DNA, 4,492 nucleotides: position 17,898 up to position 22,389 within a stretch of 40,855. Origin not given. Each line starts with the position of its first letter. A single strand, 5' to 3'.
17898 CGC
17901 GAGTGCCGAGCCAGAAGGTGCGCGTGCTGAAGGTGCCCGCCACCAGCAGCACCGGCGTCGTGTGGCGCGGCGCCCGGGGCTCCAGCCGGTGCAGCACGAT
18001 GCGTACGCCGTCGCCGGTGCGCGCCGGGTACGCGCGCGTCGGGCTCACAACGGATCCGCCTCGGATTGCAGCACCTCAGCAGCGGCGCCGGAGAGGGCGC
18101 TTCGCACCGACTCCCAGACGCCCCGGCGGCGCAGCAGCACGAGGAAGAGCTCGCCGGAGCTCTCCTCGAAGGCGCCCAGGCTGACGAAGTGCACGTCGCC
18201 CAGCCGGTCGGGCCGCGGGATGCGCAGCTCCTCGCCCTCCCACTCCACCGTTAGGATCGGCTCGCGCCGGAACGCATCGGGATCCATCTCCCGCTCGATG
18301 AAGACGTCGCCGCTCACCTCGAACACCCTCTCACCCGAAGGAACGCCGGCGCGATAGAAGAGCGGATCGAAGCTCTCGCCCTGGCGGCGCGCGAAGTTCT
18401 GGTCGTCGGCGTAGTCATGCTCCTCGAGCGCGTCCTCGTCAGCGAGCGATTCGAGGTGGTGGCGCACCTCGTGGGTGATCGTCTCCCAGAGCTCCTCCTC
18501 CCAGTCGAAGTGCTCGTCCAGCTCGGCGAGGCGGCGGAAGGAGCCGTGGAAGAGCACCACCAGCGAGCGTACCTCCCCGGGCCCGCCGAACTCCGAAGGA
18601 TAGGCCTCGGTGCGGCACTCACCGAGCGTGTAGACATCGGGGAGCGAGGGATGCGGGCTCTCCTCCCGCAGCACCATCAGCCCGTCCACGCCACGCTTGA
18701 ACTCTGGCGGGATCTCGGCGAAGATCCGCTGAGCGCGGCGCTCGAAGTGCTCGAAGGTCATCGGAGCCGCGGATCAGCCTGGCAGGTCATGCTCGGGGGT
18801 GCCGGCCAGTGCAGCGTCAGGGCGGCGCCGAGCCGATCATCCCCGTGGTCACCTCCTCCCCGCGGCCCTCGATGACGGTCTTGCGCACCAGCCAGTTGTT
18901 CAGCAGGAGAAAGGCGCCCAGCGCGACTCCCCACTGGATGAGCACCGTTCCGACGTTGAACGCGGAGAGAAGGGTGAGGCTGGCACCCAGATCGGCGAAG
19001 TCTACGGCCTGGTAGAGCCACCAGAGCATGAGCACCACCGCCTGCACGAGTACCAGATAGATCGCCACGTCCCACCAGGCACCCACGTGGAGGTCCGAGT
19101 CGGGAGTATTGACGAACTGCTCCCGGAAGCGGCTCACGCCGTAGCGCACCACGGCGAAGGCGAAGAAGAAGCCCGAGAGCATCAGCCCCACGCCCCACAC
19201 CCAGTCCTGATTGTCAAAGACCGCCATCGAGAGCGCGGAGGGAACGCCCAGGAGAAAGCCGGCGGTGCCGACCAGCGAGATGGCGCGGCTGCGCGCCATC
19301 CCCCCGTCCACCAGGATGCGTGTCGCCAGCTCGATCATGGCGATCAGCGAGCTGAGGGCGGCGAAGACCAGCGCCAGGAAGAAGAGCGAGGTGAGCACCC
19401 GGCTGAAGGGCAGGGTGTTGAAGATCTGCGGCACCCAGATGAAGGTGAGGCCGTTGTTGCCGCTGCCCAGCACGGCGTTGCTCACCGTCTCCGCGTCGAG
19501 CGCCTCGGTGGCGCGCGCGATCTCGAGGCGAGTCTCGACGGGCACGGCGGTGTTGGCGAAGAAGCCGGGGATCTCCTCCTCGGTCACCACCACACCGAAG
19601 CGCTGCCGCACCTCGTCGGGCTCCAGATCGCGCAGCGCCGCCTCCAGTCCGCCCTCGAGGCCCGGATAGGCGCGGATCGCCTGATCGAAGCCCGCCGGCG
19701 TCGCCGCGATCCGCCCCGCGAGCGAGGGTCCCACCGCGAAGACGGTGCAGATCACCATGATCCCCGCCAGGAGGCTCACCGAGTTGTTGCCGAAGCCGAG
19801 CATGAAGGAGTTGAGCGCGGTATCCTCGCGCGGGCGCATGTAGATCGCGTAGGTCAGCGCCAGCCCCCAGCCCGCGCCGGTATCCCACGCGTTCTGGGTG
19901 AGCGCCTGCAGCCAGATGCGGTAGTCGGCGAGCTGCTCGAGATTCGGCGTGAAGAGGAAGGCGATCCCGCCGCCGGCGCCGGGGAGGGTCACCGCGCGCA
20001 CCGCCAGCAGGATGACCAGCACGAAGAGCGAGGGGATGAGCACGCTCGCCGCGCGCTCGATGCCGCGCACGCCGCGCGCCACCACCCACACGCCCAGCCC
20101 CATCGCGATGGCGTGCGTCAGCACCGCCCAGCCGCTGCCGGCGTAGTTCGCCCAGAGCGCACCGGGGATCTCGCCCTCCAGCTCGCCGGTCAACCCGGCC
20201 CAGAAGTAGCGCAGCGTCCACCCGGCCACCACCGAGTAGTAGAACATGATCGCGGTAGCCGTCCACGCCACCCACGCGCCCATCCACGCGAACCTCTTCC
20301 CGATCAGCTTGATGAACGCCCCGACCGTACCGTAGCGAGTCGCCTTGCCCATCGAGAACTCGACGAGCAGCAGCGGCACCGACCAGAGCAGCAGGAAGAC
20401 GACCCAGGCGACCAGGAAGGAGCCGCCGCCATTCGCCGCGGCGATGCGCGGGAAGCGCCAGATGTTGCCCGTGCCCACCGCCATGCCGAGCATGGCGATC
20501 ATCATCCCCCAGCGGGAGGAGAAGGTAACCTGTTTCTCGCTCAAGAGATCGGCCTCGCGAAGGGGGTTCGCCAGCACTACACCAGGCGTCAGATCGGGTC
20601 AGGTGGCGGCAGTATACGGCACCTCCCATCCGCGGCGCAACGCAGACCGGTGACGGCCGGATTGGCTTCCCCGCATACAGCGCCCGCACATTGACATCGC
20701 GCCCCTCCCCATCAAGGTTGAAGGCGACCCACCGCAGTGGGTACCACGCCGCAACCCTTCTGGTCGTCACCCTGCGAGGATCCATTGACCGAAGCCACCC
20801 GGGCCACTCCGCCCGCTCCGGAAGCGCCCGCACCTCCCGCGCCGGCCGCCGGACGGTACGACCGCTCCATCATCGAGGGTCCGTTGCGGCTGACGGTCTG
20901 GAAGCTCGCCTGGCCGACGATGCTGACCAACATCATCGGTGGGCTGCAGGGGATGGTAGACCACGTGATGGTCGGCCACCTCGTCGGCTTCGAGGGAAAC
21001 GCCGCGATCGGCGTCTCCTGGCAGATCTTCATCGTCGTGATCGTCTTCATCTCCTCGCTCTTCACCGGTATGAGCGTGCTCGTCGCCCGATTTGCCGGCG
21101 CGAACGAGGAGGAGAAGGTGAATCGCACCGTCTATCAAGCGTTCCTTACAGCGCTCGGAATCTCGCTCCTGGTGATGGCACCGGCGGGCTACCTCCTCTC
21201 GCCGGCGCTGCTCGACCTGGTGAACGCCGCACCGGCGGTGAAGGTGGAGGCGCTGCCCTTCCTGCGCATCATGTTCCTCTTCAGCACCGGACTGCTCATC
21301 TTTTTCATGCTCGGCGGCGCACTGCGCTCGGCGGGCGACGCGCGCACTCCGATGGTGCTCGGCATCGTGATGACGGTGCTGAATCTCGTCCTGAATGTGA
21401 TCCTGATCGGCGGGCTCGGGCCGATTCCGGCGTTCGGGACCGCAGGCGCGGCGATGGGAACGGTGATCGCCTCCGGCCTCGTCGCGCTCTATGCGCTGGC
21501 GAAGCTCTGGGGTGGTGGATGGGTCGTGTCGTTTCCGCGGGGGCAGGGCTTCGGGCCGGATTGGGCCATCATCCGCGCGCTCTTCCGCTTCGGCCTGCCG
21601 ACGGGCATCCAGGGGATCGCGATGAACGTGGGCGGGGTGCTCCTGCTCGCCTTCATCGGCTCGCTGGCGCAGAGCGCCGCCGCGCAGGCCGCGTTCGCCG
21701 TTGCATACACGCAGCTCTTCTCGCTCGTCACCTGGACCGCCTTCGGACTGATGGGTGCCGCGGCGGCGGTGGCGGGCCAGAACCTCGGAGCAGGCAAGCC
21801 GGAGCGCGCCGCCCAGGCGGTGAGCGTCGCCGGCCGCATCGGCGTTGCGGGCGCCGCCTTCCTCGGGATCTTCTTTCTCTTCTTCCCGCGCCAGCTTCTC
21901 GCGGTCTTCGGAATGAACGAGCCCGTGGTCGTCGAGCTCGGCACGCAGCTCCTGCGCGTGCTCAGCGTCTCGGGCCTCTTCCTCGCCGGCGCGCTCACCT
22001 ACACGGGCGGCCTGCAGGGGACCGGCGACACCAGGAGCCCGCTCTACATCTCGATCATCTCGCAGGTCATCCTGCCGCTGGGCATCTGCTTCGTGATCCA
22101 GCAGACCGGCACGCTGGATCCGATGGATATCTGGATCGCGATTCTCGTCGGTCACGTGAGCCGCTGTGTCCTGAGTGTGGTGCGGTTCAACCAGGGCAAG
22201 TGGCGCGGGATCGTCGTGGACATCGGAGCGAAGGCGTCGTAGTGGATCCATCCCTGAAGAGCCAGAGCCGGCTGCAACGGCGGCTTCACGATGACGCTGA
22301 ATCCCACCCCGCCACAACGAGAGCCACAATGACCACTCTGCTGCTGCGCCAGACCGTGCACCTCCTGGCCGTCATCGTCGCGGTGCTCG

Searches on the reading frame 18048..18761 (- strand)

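Call 70: search_protein_families(library=pfam, proteins=[window:18048-18761:-], max_evalue=0.001)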
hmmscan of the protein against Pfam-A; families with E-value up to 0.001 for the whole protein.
window:18048-18761:- (238 aa): 1 family
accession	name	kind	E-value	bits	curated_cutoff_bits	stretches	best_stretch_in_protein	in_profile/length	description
PF06262.17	Zincin_1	-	1.9e-05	24.9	22.4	1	31-114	7-94/97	Zincin-like metallopeptidase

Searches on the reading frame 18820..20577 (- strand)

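Call 70: search_protein_families(library=pfam, proteins=[window:18820-20577:-], max_evalue=0.001)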
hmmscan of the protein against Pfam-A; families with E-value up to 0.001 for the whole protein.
window:18820-20577:- (586 aa): 1 family
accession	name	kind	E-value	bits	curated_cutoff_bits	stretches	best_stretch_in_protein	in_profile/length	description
PF00209.24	SNF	-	1.8e-53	182.5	27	2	169-558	195-512/524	Sodium:neurotransmitter symporter family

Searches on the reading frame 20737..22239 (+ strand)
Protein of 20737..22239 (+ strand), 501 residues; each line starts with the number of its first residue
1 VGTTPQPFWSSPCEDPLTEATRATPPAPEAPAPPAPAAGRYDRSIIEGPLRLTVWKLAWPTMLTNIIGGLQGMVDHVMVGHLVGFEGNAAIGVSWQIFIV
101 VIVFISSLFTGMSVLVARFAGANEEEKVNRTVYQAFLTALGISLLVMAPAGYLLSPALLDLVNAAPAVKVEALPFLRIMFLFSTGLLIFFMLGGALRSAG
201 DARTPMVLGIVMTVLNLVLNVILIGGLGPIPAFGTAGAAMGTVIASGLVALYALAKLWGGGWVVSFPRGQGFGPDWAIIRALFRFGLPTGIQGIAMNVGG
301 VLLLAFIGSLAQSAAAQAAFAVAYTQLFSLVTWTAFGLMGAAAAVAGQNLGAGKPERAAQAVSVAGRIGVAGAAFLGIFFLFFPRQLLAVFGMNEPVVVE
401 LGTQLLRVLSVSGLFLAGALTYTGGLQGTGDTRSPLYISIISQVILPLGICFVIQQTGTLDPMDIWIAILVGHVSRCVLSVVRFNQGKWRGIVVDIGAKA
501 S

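Call 70: search_protein_families(library=pfam, proteins=[window:20737-22239:+], max_evalue=0.001)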
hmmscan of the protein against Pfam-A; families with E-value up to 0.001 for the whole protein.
window:20737-22239:+ (501 aa): 1 family
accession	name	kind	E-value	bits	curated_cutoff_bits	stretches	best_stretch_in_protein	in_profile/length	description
PF01554.23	MatE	-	1.6e-48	164.9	24.9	2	60-222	1-161/161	MatE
